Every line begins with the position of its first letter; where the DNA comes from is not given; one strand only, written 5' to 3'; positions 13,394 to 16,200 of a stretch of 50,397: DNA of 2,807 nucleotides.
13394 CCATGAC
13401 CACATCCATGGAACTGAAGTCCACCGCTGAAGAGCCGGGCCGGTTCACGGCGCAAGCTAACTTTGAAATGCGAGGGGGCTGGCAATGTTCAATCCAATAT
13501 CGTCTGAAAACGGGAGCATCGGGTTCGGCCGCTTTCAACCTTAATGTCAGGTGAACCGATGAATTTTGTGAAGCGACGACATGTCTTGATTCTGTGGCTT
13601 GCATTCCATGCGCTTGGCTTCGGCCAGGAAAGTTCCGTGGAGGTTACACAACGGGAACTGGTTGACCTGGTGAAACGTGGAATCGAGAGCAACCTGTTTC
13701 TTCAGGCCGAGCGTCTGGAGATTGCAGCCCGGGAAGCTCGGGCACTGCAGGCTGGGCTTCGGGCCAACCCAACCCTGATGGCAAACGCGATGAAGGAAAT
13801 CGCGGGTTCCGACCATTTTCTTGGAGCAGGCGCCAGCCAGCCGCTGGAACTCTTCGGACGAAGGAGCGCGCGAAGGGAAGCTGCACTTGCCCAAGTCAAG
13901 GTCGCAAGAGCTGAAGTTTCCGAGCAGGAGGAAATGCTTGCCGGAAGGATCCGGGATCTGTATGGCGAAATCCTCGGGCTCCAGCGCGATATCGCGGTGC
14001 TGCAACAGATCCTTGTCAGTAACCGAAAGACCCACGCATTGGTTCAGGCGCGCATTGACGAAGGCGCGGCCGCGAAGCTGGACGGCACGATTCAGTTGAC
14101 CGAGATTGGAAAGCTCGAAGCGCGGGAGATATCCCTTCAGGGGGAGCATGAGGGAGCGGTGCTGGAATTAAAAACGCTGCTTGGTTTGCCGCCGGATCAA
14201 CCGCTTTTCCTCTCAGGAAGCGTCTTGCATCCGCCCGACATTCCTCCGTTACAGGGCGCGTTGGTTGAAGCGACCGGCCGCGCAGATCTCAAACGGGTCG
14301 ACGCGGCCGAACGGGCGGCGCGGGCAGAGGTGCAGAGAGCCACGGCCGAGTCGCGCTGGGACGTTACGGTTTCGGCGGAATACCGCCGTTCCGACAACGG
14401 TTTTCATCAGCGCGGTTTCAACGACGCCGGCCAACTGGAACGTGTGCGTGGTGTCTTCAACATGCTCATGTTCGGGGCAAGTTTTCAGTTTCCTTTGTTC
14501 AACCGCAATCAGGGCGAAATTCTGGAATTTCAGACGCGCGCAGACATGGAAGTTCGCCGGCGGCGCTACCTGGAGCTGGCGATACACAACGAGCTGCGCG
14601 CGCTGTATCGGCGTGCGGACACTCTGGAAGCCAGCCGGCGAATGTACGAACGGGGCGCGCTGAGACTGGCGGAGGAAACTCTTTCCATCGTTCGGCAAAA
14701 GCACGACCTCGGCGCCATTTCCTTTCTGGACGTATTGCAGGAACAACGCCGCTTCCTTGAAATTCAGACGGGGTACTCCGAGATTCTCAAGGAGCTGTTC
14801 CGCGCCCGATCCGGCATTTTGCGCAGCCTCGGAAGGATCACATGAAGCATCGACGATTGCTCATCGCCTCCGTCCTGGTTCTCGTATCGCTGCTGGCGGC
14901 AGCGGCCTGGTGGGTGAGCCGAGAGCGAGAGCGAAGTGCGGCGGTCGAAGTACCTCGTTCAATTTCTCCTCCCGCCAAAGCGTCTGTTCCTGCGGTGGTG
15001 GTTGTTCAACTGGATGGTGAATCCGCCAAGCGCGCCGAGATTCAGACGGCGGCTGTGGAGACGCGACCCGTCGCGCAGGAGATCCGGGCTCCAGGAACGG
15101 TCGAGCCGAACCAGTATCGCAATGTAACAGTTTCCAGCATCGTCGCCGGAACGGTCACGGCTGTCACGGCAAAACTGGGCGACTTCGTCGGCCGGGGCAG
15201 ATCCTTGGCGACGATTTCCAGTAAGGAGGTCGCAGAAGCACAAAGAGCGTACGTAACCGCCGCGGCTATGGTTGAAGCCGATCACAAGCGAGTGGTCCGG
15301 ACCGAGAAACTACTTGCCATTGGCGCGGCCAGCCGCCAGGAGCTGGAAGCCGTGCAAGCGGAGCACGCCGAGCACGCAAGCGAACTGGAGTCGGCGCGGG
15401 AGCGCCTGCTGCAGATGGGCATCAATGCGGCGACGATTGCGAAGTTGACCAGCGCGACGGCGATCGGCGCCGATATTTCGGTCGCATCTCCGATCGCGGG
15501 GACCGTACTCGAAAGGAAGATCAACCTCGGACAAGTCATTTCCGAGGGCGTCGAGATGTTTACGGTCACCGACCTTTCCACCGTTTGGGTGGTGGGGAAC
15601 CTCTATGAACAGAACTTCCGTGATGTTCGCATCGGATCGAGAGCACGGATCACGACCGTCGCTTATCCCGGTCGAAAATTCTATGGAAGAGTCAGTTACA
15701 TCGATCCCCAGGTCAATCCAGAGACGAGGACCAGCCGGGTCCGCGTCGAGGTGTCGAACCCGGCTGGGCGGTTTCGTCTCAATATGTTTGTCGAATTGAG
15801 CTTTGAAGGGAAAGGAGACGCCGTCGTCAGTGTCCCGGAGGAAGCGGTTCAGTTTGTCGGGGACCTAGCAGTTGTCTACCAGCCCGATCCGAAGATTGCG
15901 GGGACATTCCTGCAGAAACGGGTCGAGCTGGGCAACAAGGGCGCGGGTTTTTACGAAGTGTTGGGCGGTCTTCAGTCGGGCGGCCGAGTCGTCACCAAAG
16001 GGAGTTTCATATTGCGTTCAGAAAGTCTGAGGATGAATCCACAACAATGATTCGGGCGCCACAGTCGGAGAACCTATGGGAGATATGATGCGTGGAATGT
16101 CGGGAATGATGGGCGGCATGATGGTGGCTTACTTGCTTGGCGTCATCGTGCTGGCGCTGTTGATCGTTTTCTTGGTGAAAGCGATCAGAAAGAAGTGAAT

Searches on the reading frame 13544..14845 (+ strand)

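Call 37: search_protein_families(library=pfam, proteins=[window:13544-14845:+], max_evalue=0.0001)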
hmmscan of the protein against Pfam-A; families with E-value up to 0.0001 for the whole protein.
window:13544-14845:+ (433 aa): 1 family
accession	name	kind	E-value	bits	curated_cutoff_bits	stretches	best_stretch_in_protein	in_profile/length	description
PF02321.23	OEP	-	1.4e-32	113.5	22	2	246-430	12-187/187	Outer membrane efflux protein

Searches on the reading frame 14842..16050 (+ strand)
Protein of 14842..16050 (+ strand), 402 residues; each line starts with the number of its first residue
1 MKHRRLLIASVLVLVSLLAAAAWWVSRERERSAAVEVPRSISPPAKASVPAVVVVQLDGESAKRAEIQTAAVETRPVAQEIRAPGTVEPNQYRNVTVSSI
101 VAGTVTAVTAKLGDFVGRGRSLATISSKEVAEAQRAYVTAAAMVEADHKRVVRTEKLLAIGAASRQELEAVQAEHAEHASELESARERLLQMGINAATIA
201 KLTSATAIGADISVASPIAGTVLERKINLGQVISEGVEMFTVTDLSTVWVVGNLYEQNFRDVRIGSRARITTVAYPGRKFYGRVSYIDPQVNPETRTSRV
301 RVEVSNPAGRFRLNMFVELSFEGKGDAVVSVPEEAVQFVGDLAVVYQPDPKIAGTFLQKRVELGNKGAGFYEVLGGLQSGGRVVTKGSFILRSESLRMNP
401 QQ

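Call 37: search_protein_families(library=pfam, proteins=[window:14842-16050:+], max_evalue=0.0001)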
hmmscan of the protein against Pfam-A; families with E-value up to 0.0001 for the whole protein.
window:14842-16050:+ (402 aa): 2 families
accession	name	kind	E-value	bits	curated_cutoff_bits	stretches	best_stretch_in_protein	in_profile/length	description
PF16576.10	HlyD_D23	-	2.8e-58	197.2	30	1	77-317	2-214/214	Barrel-sandwich domain of CusB or HlyD membrane-fusion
PF13437.12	HlyD_3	-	1.6e-19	71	22.2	1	214-307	2-96/106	HlyD family secretion protein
